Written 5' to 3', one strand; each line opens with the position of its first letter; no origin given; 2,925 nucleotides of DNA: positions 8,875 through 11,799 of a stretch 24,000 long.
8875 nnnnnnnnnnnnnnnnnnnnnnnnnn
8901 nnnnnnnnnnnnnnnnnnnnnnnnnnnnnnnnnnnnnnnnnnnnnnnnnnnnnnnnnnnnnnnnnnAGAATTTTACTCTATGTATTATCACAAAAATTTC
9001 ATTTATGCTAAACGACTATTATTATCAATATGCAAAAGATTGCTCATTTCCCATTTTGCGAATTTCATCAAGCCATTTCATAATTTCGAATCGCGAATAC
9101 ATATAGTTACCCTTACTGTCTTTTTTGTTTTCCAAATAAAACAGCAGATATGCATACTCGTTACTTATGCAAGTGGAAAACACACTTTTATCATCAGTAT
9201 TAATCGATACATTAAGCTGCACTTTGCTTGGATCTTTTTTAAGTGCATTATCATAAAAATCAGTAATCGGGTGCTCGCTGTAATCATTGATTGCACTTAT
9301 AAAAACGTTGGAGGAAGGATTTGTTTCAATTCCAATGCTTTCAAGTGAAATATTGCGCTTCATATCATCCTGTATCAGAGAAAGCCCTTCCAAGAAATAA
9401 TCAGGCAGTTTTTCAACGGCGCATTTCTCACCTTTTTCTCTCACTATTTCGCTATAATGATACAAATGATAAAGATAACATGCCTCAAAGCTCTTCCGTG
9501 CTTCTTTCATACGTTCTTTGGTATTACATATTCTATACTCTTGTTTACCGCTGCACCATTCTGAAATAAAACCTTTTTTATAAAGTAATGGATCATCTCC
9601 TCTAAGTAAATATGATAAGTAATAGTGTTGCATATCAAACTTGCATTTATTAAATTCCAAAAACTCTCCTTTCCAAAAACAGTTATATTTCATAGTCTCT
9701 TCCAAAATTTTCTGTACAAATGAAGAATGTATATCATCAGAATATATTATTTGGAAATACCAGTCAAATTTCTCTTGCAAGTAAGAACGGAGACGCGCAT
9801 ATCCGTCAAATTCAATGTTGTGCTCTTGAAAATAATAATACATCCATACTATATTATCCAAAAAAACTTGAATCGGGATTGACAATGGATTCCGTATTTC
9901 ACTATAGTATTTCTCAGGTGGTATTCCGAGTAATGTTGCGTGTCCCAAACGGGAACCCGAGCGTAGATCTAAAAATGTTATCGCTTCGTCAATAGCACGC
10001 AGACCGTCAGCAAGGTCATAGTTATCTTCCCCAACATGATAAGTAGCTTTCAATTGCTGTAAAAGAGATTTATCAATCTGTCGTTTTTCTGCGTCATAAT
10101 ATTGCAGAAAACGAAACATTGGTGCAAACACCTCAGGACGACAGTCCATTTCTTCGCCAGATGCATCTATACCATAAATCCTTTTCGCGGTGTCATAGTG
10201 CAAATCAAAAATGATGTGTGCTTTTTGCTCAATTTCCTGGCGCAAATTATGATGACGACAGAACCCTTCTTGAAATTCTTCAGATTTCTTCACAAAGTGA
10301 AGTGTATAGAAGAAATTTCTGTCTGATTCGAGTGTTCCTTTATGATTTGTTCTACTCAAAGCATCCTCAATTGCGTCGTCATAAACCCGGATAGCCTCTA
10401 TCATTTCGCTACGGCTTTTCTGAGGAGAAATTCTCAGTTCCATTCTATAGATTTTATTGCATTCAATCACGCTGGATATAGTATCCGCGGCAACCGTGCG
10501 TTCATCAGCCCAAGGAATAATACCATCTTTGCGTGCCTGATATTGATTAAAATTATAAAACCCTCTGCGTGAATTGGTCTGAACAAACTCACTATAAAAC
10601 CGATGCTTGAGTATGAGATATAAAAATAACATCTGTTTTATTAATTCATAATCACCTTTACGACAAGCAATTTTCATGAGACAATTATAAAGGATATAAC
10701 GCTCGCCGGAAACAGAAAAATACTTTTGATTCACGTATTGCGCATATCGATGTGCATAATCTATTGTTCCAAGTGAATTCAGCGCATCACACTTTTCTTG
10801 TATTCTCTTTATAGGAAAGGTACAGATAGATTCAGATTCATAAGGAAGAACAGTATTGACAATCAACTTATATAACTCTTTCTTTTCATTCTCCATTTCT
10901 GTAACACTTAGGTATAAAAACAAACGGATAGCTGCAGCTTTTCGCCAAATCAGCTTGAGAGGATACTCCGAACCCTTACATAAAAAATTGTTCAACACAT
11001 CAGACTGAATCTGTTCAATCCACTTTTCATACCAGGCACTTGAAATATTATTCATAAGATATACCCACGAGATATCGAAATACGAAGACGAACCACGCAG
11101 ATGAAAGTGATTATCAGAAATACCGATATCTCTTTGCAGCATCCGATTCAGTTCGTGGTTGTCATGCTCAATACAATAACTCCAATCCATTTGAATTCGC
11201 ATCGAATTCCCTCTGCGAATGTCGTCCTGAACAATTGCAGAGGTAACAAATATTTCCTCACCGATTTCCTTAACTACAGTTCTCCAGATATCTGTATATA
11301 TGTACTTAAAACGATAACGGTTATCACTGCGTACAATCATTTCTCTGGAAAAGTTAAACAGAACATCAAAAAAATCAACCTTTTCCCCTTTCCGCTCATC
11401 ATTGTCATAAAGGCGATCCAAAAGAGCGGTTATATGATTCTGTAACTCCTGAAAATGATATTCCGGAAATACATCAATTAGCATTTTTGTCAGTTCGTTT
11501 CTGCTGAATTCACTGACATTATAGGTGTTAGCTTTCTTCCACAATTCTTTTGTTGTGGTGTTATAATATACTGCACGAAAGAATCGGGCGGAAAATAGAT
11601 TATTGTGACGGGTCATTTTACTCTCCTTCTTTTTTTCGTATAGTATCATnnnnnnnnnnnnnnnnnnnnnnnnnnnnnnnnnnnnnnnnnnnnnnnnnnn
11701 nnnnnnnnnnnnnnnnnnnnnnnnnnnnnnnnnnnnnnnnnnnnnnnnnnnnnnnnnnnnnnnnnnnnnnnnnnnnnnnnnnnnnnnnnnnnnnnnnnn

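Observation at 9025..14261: Paired giant P-loop ATPase and giant divergent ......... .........: a RADAR-type (RdrA/RdrB) antiphage core carried on a Firmicute mobile element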

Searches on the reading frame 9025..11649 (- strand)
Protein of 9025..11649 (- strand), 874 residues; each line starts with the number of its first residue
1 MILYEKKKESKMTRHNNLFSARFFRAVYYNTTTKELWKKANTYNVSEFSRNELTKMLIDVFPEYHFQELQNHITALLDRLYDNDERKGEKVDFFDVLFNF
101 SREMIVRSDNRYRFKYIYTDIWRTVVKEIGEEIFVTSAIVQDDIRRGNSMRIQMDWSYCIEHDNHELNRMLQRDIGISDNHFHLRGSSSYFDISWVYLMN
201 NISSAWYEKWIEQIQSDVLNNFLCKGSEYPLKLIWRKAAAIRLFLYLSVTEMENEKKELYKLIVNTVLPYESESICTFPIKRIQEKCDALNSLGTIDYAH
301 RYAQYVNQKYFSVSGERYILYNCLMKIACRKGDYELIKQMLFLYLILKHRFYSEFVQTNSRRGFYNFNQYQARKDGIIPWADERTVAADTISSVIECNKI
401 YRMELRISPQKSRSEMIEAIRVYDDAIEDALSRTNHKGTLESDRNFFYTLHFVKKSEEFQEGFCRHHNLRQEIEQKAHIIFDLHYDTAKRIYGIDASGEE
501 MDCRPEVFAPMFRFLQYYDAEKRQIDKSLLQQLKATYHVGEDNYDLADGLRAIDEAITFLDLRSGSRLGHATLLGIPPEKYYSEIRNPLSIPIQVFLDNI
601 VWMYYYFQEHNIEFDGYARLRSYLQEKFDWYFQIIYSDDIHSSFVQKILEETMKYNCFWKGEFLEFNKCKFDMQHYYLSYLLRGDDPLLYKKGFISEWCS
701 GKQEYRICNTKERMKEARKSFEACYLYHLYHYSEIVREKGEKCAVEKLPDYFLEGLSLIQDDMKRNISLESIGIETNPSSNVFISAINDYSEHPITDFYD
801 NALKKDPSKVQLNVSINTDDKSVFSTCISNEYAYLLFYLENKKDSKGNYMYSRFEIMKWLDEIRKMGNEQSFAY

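Call 6: search_protein_families(library=padloc, proteins=[window:9025-11649:-], max_evalue=0.01)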
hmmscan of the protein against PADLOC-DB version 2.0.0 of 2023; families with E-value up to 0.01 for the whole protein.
window:9025-11649:- (874 aa): 4 families
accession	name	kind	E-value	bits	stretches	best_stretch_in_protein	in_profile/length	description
PDLC02219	RdrB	-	8.5e-30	101.7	2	481-606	491-614/914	-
PDLC02218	RdrB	-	1.5e-24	84.2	2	461-606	444-588/855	-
PDLC01908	CARF5--CARF_ADA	-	7.4e-06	23.1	0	390-513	338-440/605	-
PDLC04906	PDC-S09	-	0.0019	16.5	1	607-653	50-96/98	-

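Call 7: search_protein_families(library=pfam, proteins=[window:9025-11649:-], max_evalue=0.01)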
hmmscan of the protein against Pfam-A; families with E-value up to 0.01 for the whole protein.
window:9025-11649:- (874 aa): 1 family
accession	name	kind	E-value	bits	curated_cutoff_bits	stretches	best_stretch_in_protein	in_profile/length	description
PF00962.28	A_deaminase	-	4.1e-10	39.7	27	1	765-834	230-290/330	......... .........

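Call 9: search_solved_structures(query=window:9025-11649:-, max_evalue=1, show_alignments=2)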
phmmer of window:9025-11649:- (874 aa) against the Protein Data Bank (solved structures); distinct sequences matched with E-value up to 1: 2.
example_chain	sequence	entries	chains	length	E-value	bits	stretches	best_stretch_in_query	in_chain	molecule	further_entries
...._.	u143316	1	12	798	9.1e-23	84.1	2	450-610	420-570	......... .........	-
8fnw_A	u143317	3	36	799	9.1e-23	84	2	450-610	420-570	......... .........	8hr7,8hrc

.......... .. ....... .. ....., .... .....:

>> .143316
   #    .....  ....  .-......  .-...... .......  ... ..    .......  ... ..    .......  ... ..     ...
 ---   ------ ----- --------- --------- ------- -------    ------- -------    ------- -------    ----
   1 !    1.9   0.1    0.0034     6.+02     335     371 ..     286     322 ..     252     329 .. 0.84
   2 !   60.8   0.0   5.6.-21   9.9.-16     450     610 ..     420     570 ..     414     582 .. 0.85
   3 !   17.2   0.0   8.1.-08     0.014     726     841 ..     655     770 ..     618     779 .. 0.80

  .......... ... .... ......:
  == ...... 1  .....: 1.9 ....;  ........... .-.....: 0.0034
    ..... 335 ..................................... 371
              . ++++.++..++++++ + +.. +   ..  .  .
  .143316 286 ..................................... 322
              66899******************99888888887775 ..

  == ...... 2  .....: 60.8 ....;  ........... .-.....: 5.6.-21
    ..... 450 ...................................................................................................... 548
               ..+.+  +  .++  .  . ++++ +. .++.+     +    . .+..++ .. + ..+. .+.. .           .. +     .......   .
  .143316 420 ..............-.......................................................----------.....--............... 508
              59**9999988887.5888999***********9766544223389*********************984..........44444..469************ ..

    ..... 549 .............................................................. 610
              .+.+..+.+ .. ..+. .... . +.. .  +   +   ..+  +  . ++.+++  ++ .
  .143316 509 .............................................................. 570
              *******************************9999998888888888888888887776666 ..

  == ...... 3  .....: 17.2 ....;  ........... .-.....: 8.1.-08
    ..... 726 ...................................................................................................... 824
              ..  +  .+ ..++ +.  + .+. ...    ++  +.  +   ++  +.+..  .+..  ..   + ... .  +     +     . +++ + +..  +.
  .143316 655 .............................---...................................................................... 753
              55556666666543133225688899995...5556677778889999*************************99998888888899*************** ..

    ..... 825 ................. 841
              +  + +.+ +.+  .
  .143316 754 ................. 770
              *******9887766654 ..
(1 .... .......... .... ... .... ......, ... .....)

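Call 10: search_protein_families(library=ncbifam, proteins=[window:9025-11649:-], max_evalue=0.1)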
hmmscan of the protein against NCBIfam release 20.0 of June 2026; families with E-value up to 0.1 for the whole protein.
window:9025-11649:- (874 aa): 7 families
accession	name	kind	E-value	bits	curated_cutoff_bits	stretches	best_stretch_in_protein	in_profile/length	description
NF041744.1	RdrB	equivalog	2.3e-49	168.7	800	1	39-870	16-845/850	antiviral RADAR system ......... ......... RdrB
NF006848.0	PRK09358.1-3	equivalog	2.6e-09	36.8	426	1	759-835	219-287/325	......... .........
NF006856.0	PRK09358.3-3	equivalog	3e-08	33.2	510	1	764-835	230-292/316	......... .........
NF006854.0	PRK09358.3-1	equivalog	6e-08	32.1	530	1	755-834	226-297/344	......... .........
TIGR01430.1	aden_deam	equivalog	1.2e-06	27.9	216.55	1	764-833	225-285/323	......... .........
NF006846.0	PRK09358.1-1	equivalog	1.5e-05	24.2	459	1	767-833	235-292/333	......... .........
NF006847.0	PRK09358.1-2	equivalog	7e-05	21.8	412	1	770-835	260-316/364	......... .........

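Call 30: find_homologous_proteins(query=window:9025-11616:-, max_evalue=0.001)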
Query window:9025-11616:- (863 aa): 74 proteins with E <= 0.001 among 3853 candidates.
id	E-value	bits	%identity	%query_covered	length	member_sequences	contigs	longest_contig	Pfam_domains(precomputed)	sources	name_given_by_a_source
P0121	0.0e+0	1541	78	100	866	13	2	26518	PF00962.29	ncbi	-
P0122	0.0e+0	1475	75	100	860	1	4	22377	PF00962.29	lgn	-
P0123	0.0e+0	1133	59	100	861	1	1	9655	PF00962.29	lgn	-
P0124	0.0e+0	1123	58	100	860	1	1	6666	PF00962.29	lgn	-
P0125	0.0e+0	1122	58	100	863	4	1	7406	PF00962.29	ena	-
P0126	0.0e+0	1063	56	100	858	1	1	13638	PF00962.29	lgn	-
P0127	0.0e+0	1047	56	100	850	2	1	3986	PF00962.29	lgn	-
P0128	0.0e+0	1045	56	100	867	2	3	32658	PF00962.29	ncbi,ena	-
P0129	0.0e+0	1026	55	100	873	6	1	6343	PF00962.29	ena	-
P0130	0.0e+0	1013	52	100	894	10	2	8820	PF00962.29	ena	-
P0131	1.3e-294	998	54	100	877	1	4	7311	PF00962.29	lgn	-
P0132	1.3e-283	962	53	100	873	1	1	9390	PF00962.29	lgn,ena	-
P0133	4.2e-282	957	53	100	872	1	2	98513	PF00962.29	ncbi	-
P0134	3.8e-276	937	53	100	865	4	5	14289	PF00962.29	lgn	-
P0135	6.5e-275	933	51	100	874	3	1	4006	PF00962.29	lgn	-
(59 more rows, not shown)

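Call 44: search_dna_similar(query=window:9025-11616:-, collection=plasmids, mode=protein, max_rows=15)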
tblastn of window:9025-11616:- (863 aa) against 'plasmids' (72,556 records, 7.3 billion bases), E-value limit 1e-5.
Records with a match: 8; places in all: 8; records where one place covers at least 80% of the query: 2.
Best place of each record, by identity: <60% 8.
By first word of the organism name: Rhizobium 2; Aureibacter 1; Cetobacterium 1; Bacillus 1; Pantoea 1; Salmonella 1; Aliivibrio 1.
By predicted mobility (MOB-suite, as given by PLSDB): non-mobilizable 5; conjugative 3.
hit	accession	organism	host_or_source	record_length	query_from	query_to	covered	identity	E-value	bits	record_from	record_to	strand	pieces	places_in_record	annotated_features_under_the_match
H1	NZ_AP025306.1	Aureibacter tunicatorum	-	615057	5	861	99%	29.9%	1e-89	319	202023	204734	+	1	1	hypothetical protein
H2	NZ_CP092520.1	Cetobacterium somerae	Danio rerio,tissue sample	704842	30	861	96%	22.3%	1e-26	125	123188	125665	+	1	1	hypothetical protein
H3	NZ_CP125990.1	Bacillus cereus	cell culture,soil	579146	155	861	65%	25.8%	3e-16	168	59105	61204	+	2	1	hypothetical protein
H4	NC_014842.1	Pantoea sp. At-9b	-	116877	319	828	59%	23.6%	7e-24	116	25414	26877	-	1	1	hypothetical protein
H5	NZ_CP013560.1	Rhizobium phaseoli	Phaseolus vulgaris,Whole ...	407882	432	815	44%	25.9%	8e-20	103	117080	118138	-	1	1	hypothetical protein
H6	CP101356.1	Salmonella enterica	chicken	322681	429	821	46%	24.6%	6e-14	84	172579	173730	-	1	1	hypothetical protein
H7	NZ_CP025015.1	Rhizobium leguminosarum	Lotus corniculatus,Bacteria culture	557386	431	822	45%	24.6%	1e-21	108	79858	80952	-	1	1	hypothetical protein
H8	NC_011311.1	Aliivibrio salmonicida LFI1238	-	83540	393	594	23%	28.0%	3e-10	72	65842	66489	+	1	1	rdrB: antiviral RADAR system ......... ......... RdrB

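Call 45: search_dna_similar(query=window:9025-11616:-, collection=phages, mode=protein, max_rows=10)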
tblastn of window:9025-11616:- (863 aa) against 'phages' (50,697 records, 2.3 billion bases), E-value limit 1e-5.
No match.

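Call 49: predict_structure(alignment_id=A2)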
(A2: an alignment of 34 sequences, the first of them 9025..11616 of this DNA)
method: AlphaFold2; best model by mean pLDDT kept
length: 863 residues; sequences in the alignment: 34
mean_pLDDT: 90.2   pTM: 0.91
mean pLDDT of the five models: 90.2, 89.9, 88.3, 87.0, 86.1
residues with pLDDT >= 90: 583; 70-90: 235; 50-70: 41; < 50: 4
segments of 3 or more residues with pLDDT < 50: none
pLDDT, mean of each block of 10 residues (from residue 1): 89 91 80 86 88 90 88 66 96 92 96 92 97 91 90 95 94 90 94 92 86 74 93 94 87 85 76 93 91 86 95 95 92 94 86 87 86 93 90 95 96 96 86 95 90 95 94 89 92 95 75 55 92 94 97 94 93 84 97 96 94 97 94 87 71 75 97 95 74 85 92 96 94 95 96 96 95 89 94 88 95 92 97 93 96 97 90
secondary structure, 60 per line:
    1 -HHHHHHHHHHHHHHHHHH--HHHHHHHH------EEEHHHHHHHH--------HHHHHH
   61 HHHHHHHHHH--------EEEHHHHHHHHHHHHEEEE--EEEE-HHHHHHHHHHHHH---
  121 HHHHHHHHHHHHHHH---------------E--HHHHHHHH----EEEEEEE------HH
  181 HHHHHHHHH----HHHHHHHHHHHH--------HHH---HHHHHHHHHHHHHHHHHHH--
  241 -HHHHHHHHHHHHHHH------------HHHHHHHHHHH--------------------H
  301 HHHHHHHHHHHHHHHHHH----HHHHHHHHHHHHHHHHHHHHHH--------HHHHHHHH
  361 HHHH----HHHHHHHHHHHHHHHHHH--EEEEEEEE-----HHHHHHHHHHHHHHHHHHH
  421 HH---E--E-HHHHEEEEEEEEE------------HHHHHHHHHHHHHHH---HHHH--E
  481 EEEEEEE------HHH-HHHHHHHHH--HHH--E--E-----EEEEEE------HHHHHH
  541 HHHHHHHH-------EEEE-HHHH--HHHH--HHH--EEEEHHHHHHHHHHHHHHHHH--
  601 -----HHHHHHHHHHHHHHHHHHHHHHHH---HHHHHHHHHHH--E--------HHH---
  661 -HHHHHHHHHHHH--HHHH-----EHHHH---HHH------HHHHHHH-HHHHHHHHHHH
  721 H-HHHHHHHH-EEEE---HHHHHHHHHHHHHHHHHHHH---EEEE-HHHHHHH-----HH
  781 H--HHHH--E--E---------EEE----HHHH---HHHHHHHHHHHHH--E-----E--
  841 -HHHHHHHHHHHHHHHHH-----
elements in order (helices of 4 or more, strands of 3 or more residues): H2-19 H22-29 E36-38 H39-46 H55-70 E79-81 H82-93 E94-97 E100-103 H105-117 H121-135 H154-161 E166-172 H179-189 H194-205 H220-238 H242-256 H269-279 H300-318 H323-344 H353-364 H369-386 E389-396 H402-422 H431-434 E435-443 H456-470 H474-477 E480-487 H498-506 E523-528 H535-548 E556-559 H561-564 H567-570 E578-581 H582-598 H606-629 H633-643 H662-673 H676-679 H686-689 H702-708 H710-721 H723-730 E732-735 H739-758 E762-765 H767-773 H784-787 E803-805 H810-813 H817-829 H842-858

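Call 56: fold_search(model_id=the predicted structure, library=pdb)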
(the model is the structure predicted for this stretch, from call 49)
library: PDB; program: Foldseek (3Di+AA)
matches with E <= 10: 496; with E <= 0.001: 23
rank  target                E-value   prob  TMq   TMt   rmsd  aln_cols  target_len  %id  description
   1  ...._D                2.2e-26  1.00  0.67  0.75   6.5       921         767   17  Structure of RdrB from Escherichia coli RADAR defense system (released 2023-02-01)
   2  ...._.                2.5e-26  1.00  0.67  0.75   6.5       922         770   17  Structure of RdrB from Escherichia coli RADAR defense system (released 2023-02-01)
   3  8hr7_C                9.3e-26  1.00  0.69  0.76   6.4       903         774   17  Structure of RdrA-RdrB complex (released 2023-02-01)
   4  8hr7_K                2.6e-24  1.00  0.66  0.72   7.6       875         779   17  Structure of RdrA-RdrB complex (released 2023-02-01)
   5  8hr7_B                4.1e-24  1.00  0.66  0.72   6.8       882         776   16  Structure of RdrA-RdrB complex (released 2023-02-01)
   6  8hr7_M                6.3e-24  1.00  0.66  0.72   6.6       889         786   17  Structure of RdrA-RdrB complex (released 2023-02-01)
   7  8hr7_E                1.2e-23  1.00  0.68  0.75   5.9       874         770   16  Structure of RdrA-RdrB complex (released 2023-02-01)
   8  8hr7_F                1.2e-23  1.00  0.66  0.73   7.0       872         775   17  Structure of RdrA-RdrB complex (released 2023-02-01)
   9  3rys_A                3.9e-05  1.00  0.25  0.58  10.2       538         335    9  The crystal structure of adenine deaminase (AAur1117) from Arthrobacter aurescens (released 2011-05-25)
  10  3ou8_B                9.4e-05  1.00  0.26  0.64   9.1       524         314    9  The crystal structure of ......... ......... from Pseudomonas aeruginosa (released 2010-10-13)
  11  3ou8_A                1.7e-04  1.00  0.26  0.65   6.6       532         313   10  The crystal structure of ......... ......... from Pseudomonas aeruginosa (released 2010-10-13)
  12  6n9m                  1.9e-04  1.00  0.26  0.65   7.3       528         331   12  Crystal Structure of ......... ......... from Salmonella typhimurium with Pentostatin (Deoxycoformycin) (released 2019-02-06)
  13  3rys_B                2.1e-04  1.00  0.24  0.57  10.2       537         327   11  The crystal structure of adenine deaminase (AAur1117) from Arthrobacter aurescens (released 2011-05-25)
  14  8qch_A                3.5e-04  1.00  0.27  0.62   8.1       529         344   12  Human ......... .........-like protein in complex with compound AT8001 (released 2024-07-31)
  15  8z3p_F                3.7e-04  1.00  0.24  0.33   6.2       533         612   11  The structure of type III CRISPR-associated deaminase in complex cA6 and ATP, fully activated (released 2024-12-25)
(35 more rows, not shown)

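Call 73: get_annotated_region(hit=H1, flank=5000)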
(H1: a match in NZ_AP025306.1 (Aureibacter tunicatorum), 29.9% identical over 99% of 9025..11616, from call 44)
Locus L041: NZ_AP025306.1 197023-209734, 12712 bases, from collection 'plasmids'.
description: Aureibacter tunicatorum strain NBRC 107587 plasmid pAT1, complete sequence
organism: Aureibacter tunicatorum (NCBI taxid 866807)
taxonomy: Bacteria; Bacteroidota; Cytophagia; Cytophagales; Persicobacteraceae; Aureibacter; Aureibacter tunicatorum
host: -; source: -; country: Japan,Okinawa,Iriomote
typing (MOB-suite, as given by PLSDB): non-mobilizable
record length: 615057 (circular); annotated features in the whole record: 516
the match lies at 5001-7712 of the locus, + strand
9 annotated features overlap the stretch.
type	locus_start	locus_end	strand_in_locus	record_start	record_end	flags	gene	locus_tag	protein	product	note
CDS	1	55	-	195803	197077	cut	-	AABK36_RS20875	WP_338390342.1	energy transducer TonB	GO:0055085 - transmembrane transport [Evidence IEA]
CDS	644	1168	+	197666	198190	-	-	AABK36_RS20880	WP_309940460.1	hypothetical protein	-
CDS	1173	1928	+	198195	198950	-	-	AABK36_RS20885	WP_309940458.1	hypothetical protein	-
CDS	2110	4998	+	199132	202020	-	-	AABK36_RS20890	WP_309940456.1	hypothetical protein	-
CDS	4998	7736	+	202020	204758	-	-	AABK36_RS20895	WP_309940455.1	hypothetical protein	-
CDS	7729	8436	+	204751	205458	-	-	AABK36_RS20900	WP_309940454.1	SLATT domain-containing protein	-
CDS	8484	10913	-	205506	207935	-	-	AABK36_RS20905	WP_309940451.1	hypothetical protein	-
CDS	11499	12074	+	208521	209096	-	-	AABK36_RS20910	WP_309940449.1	hypothetical protein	-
CDS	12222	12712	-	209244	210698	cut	-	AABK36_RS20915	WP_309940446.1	DUF4493 domain-containing protein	-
